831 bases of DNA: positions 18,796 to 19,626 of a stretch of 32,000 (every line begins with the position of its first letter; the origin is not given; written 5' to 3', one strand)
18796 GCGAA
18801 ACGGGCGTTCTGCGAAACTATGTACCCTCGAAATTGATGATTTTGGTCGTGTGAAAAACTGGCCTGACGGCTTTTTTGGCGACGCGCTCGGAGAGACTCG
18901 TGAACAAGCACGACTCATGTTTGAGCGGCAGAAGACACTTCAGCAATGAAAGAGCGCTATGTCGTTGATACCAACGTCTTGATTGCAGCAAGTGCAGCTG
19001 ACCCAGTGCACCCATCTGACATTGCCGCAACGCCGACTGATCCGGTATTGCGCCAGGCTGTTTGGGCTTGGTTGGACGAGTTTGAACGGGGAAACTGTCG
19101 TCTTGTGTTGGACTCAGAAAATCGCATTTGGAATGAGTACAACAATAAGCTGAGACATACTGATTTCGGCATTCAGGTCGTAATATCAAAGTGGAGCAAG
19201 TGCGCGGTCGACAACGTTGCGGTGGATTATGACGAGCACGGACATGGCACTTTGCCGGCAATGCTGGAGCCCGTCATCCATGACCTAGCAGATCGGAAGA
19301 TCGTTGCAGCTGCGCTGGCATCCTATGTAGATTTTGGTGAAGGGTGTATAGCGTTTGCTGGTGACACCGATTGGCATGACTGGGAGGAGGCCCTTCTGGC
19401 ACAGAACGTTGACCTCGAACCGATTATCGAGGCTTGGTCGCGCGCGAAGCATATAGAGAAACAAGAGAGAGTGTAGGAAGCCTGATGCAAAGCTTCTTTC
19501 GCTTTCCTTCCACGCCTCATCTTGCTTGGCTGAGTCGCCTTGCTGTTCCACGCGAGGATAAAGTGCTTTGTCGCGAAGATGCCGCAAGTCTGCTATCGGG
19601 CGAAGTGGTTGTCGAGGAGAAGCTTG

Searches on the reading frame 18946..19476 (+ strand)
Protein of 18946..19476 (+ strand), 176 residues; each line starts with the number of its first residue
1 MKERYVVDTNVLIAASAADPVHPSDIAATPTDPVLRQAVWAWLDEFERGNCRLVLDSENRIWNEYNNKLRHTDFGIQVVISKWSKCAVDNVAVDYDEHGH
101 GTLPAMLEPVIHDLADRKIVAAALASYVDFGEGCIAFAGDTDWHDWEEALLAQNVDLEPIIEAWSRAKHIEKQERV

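Call 13: search_protein_families(library=pfam, proteins=[window:18946-19476:+], max_evalue=0.001)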
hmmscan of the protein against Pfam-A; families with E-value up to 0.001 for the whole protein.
window:18946-19476:+ (176 aa): 0 families

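Call 14: search_protein_families(library=padloc, proteins=[window:18946-19476:+], max_evalue=0.001)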
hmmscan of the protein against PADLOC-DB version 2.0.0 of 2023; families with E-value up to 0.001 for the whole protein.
window:18946-19476:+ (176 aa): 1 family
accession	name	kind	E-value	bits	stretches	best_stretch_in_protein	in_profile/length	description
PDLC04147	HEC-03A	-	3.9e-06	25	1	5-160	3-150/159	-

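Call 74: search_protein_families(library=ncbifam, proteins=[window:18946-19476:+], max_evalue=0.01)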
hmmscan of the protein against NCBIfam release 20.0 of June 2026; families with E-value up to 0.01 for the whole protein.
window:18946-19476:+ (176 aa): 0 families
